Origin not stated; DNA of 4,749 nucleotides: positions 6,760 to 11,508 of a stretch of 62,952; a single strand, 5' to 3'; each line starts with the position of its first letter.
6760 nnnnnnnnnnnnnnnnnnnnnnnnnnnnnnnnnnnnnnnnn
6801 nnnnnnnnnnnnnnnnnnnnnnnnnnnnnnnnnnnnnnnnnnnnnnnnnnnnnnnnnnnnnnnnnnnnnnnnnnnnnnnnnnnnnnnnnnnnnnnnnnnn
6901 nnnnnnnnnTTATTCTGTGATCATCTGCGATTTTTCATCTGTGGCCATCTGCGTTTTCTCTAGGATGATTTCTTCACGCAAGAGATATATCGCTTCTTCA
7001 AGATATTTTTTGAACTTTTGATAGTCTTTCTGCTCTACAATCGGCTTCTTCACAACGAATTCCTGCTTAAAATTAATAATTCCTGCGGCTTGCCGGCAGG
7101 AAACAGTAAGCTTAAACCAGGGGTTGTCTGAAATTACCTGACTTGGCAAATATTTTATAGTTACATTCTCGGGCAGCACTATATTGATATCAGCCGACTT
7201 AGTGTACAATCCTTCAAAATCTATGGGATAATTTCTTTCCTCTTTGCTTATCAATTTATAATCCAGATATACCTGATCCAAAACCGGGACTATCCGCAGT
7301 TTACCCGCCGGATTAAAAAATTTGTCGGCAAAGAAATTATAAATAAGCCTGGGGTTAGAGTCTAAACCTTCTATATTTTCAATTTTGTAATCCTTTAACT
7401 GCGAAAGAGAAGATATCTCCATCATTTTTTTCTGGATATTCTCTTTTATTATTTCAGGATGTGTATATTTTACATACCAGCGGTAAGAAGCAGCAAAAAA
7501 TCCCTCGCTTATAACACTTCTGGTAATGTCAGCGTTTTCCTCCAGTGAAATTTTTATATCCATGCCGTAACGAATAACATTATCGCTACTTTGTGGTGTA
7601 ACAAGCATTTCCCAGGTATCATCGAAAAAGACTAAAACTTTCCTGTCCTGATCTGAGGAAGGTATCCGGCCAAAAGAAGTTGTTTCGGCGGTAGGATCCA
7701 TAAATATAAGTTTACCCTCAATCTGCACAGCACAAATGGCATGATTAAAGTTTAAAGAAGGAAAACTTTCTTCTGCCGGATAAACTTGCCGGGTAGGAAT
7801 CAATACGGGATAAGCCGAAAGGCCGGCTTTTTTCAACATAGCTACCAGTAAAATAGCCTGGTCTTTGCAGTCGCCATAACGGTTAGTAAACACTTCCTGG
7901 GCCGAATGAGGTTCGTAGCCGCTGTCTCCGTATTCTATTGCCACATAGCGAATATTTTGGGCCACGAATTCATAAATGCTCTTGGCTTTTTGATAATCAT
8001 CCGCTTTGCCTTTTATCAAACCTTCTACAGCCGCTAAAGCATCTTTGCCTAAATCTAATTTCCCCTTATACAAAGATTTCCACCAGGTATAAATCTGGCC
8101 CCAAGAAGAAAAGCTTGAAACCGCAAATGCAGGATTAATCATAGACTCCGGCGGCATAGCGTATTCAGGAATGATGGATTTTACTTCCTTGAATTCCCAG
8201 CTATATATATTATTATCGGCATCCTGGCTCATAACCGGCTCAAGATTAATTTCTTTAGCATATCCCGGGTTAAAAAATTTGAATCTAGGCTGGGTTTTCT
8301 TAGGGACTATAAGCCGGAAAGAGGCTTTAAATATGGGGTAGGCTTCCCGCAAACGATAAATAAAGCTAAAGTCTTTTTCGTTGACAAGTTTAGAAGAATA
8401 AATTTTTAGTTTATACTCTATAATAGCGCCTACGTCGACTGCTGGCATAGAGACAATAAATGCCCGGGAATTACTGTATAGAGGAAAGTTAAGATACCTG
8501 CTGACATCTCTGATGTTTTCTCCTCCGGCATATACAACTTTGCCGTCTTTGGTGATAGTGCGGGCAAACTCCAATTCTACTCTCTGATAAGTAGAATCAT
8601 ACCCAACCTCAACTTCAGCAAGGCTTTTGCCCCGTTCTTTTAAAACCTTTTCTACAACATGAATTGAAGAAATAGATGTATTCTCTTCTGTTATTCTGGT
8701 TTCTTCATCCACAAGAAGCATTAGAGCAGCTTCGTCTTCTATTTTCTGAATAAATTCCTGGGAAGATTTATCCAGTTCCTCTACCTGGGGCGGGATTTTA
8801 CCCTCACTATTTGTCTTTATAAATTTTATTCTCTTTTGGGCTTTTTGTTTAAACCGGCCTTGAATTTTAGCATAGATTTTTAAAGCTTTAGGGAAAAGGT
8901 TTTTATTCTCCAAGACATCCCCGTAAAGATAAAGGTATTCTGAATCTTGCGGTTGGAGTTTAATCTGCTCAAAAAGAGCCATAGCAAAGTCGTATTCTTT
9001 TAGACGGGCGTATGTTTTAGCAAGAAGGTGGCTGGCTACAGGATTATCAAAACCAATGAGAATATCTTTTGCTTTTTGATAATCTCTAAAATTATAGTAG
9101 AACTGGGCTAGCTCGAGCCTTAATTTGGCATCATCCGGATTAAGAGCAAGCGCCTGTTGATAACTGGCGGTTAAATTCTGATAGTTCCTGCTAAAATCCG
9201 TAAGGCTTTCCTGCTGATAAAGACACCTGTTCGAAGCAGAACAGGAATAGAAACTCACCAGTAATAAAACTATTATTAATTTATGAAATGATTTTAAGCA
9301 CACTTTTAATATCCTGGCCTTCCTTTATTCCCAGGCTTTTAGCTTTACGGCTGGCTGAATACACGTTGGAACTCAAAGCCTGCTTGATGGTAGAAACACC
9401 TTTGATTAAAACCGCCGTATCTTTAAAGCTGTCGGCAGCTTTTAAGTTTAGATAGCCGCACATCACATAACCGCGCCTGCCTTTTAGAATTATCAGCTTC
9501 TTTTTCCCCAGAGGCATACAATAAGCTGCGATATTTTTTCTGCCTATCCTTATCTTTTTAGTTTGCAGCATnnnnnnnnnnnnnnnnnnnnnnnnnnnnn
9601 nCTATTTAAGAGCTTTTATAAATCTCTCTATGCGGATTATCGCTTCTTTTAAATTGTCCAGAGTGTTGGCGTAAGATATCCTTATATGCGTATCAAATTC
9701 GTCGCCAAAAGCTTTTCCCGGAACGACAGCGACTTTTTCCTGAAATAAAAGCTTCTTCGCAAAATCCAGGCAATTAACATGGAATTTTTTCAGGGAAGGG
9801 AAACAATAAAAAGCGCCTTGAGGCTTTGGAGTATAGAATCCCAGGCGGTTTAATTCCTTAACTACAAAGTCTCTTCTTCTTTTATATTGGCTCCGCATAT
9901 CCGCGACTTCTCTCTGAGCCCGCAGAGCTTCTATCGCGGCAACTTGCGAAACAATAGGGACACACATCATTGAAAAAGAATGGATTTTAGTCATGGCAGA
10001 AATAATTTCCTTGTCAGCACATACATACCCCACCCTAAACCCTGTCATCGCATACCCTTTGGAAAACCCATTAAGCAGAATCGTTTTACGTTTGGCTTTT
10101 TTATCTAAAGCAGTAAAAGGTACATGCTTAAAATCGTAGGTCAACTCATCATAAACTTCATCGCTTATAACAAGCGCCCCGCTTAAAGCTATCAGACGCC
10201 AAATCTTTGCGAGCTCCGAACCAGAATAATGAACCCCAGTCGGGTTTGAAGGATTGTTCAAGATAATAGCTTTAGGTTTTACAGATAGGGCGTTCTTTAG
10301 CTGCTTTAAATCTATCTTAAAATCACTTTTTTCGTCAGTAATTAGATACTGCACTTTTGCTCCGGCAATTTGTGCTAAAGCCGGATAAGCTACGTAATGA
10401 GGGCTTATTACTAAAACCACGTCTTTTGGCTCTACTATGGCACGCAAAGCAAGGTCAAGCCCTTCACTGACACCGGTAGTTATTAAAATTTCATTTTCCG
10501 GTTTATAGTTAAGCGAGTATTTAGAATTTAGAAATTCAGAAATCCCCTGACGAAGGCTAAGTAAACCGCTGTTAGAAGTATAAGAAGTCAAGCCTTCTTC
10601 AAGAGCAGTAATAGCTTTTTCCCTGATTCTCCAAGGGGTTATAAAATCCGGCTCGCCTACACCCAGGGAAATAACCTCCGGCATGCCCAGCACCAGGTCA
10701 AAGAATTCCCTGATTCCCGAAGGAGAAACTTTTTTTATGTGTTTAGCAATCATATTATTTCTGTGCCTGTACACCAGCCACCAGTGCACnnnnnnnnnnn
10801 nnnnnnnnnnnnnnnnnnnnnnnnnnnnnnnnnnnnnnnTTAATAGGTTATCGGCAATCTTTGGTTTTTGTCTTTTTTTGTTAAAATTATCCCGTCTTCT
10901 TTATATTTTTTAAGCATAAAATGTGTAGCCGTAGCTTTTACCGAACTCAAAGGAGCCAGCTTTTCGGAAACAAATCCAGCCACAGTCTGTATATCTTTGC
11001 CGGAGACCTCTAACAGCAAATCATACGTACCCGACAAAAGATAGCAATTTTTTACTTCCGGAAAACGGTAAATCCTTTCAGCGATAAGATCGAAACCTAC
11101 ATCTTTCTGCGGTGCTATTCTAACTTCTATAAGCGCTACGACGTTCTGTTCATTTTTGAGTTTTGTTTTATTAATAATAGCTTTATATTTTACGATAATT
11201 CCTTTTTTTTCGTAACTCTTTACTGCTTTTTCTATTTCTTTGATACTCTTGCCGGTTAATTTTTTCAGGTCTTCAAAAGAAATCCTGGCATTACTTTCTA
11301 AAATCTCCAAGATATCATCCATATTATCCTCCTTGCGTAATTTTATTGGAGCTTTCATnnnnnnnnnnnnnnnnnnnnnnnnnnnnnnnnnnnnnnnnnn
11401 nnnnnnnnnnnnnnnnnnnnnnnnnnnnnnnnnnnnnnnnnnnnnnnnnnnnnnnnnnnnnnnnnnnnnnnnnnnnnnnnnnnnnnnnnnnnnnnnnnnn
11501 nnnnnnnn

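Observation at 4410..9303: PilZ-TM-coiled-coil-glycosidase-like protein in an envelope-modifying operon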

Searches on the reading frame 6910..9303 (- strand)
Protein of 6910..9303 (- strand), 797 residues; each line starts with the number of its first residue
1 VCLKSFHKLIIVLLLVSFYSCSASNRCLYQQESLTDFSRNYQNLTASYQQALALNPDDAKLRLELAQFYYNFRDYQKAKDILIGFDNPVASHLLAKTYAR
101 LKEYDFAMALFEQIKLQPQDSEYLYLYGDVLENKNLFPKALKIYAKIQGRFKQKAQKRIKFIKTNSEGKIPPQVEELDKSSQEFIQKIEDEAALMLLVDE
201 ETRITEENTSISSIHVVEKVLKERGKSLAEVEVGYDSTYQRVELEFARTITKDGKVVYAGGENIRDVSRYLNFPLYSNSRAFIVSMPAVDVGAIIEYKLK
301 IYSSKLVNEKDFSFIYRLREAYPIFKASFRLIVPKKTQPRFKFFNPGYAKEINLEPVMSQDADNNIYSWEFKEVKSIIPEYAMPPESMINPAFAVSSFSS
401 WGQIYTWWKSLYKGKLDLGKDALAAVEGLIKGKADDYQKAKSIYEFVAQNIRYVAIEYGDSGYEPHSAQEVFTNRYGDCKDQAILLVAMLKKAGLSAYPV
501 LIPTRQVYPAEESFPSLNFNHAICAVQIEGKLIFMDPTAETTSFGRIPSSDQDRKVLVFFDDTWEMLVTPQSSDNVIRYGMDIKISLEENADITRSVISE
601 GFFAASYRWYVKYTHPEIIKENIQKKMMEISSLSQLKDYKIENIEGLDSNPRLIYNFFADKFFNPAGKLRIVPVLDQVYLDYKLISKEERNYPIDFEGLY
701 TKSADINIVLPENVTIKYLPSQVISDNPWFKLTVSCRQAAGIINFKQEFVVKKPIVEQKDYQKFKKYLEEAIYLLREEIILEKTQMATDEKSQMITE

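Call 4: search_protein_families(library=pfam, proteins=[window:6910-9303:-], max_evalue=0.1)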
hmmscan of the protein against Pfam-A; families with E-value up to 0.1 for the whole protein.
window:6910-9303:- (797 aa): 18 families
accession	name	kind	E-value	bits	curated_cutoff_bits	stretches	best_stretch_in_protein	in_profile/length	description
PF12969.12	DUF3857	-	1.4e-28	100.5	24.6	1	213-377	8-169/170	Domain of Unknown Function with PDB structure (DUF3857)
PF01841.26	Transglut_core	-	1.5e-11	44.9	23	1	426-502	4-77/108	Transglutaminase-like superfamily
PF14559.12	TPR_19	-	1.5e-09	38.5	25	2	47-82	13-48/68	Tetratricopeptide repeat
PF13431.12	TPR_17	-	9.5e-08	32.2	24.4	1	48-79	2-33/34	Tetratricopeptide repeat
PF04473.18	DUF553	-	1.1e-06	28.6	20.5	1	434-539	13-115/140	Transglutaminase-like domain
PF13432.12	TPR_16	-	2.1e-06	28.5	32.7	1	46-78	18-50/65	Tetratricopeptide repeat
PF12895.13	ANAPC3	-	9.2e-06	26.3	27.2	2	86-144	21-79/82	Anaphase-promoting complex, cyclosome, subunit 3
PF13428.12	TPR_14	-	3.8e-05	24.4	23.5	1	90-129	3-43/44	Tetratricopeptide repeat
PF13176.12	TPR_7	-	0.00093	19.6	27.9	0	92-115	3-29/36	Tetratricopeptide repeat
PF13414.12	TPR_11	-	0.0025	17.9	26.8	1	46-70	15-39/42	TPR repeat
PF12970.12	DUF3858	-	0.0031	18.1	27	1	699-779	34-114/116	Domain of Unknown Function with PDB structure (DUF3858)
PF13371.12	TPR_9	-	0.0037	17.7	35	1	39-80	9-50/73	Tetratricopeptide repeat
PF17004.11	SRP_TPR_like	-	0.0078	16.7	35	1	48-117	30-93/109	Putative TPR-like repeat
PF24575.1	TPR_Slam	-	0.014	16.3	35.2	1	38-80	60-102/104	Surface lipoprotein assembly modifier, N-terminal TPR repeats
PF09976.15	TPR_21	-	0.031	14.5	25.5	0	88-158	113-183/193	Tetratricopeptide repeat-like domain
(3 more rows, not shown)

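Call 5: search_protein_families(library=ncbifam, proteins=[window:6910-9303:-], max_evalue=0.1)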
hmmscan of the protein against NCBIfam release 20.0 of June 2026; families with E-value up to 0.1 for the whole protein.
window:6910-9303:- (797 aa): 4 families
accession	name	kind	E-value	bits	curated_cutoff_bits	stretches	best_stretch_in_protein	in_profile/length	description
NF040959.1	MamA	equivalog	5.1e-06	26.1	200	1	86-142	103-160/204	magnetosome protein MamA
TIGR02917.1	PEP_TPR_lipo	equivalog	1.3e-05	23.3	312.2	1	35-146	645-761/899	XrtA/PEP-CTERM system TPR-repeat protein PrsT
TIGR02521.1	type_IV_pilW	equivalog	0.0052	16.3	154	1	42-82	152-192/234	type IV pilus biogenesis/stability protein PilW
NF040658.1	Myxo_OME_TraC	equivalog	0.0079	14.9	500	1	7-69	17-78/602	outer membrane exchange accessory lipoprotein TraC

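Call 53: search_solved_structures(query=window:6913-9303:-, max_evalue=0.01)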
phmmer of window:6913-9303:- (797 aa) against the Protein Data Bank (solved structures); distinct sequences matched with E-value up to 0.01: 2.
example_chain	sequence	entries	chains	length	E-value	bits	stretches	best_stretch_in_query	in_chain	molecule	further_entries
7obi_A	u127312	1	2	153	0.00044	21.8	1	40-147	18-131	CTPR-rv4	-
3kd4_A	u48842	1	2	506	0.0021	19.6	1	230-498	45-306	Putative protease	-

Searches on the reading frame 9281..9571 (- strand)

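Call 4: search_protein_families(library=pfam, proteins=[window:9281-9571:-], max_evalue=0.1)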
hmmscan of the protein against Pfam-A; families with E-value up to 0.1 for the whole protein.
window:9281-9571:- (96 aa): 2 families
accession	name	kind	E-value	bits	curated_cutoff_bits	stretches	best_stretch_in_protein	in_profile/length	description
PF08827.16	DUF1805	-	9.8e-17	61.4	29.5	1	37-93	1-62/64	Domain of unknown function (DUF1805)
PF00817.25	IMS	-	0.076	13.4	23.2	1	62-94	31-58/148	impB/mucB/samB family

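Call 5: search_protein_families(library=ncbifam, proteins=[window:9281-9571:-], max_evalue=0.1)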
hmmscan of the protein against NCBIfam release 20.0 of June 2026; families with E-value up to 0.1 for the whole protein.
window:9281-9571:- (96 aa): 0 families

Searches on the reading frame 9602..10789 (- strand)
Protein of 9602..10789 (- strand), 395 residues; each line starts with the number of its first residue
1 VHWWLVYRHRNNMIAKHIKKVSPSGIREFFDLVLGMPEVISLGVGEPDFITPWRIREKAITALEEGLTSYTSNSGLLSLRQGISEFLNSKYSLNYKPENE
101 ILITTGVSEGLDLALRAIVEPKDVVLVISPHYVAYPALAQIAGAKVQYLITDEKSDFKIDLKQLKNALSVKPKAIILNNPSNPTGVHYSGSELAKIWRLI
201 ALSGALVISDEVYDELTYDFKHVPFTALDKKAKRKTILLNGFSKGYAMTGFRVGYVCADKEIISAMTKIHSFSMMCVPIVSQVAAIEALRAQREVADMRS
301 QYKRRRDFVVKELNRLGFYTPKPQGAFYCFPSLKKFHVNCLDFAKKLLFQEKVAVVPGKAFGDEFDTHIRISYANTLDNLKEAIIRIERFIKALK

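Call 64: search_protein_families(library=ncbifam, proteins=[window:9602-10789:-], max_evalue=0.00001)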
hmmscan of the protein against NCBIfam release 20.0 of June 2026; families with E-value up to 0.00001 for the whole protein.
window:9602-10789:- (395 aa): 73 families (the best 25 are shown)
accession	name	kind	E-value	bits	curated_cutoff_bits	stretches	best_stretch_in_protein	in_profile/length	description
NF005816.0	PRK07682.1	equivalog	2.2e-140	467.7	620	1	11-394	3-386/390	aminotransferase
NF005817.0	PRK07683.1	equivalog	4e-117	391.2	575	1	12-393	3-383/387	aminotransferase A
NF041091.1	asp_aminotase_Arch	equivalog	7.4e-102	341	550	1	38-392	28-376/376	aspartate aminotransferase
NF005588.0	PRK07309.1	equivalog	2.5e-100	336.1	576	1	13-393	6-388/391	pyridoxal phosphate-dependent aminotransferase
NF041364.1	GntC_guanitoxin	equivalog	8.5e-97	324.2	415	1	40-390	1-356/356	guanitoxin biosynthesis PLP-dependent (S)-gamma-hydroxy-L-arginine cyclodehydratase GntC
NF006229.0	PRK08361.1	equivalog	1.2e-85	287.9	624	1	7-391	3-388/391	aspartate aminotransferase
NF004975.0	PRK06348.1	equivalog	1.7e-81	274.2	549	1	11-390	3-382/384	pyridoxal phosphate-dependent aminotransferase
NF004770.0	PRK06108.1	subfamily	5.4e-81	272.4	422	1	12-393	11-394/396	pyridoxal phosphate-dependent aminotransferase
NF004769.0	PRK06107.1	equivalog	4.4e-74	249.6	617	1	38-395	34-402/402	aspartate transaminase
NF006230.0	PRK08363.1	equivalog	7.9e-71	238.9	534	1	38-393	31-394/398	alanine aminotransferase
NF005601.0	PRK07337.1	equivalog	1.5e-70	238.3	496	1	37-391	35-392/394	pyridoxal phosphate-dependent aminotransferase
NF006514.0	PRK08960.1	equivalog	2.9e-69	233.8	554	1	38-392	33-386/388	pyridoxal phosphate-dependent aminotransferase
TIGR03540.1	DapC_direct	equivalog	1.3e-66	225.1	593.25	1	38-389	30-382/383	LL-diaminopimelate aminotransferase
NF006488.0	PRK08912.1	equivalog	7.1e-66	222.7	498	1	38-392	27-385/387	aminotransferase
NF006756.0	PRK09276.1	subfamily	1.7e-65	221.4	507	1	38-389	32-384/387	LL-diaminopimelate aminotransferase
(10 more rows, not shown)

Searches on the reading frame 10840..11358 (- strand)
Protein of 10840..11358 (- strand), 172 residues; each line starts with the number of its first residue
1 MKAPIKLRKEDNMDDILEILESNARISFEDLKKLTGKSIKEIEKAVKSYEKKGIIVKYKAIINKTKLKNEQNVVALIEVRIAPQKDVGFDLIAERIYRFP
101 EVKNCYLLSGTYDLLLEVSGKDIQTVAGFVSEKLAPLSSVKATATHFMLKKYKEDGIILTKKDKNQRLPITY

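Call 64: search_protein_families(library=ncbifam, proteins=[window:10840-11358:-], max_evalue=0.00001)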
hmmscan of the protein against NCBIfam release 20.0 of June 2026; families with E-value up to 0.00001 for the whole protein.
window:10840-11358:- (172 aa): 6 families
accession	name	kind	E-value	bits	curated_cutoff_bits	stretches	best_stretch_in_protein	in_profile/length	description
NF008370.0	PRK11169.1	equivalog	2.5e-16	59.8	233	1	11-158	13-159/164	leucine-responsive transcriptional regulator Lrp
NF040820.1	trans_reg_LrpA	equivalog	7.6e-16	58.3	250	1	16-152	9-140/141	HTH-type transcriptional regulator LrpA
NF053758.1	ChrTpTrnRegChrS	equivalog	1e-14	54.6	250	1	11-154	13-152/158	chromate efflux transcriptional regulator ChrS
NF041395.1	TranRegLrpA1_Halo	equivalog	1.2e-13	51.3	250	1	10-150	4-139/142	HTH-type transcriptional regulator LrpA1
NF040947.1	trans_reg_LysM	equivalog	2.1e-13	50.2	180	1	15-152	7-136/136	HTH-type transcriptional regulator LysM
NF008384.0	PRK11179.1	equivalog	1.7e-10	40.9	227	1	9-150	6-144/153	transcriptional regulator AsnC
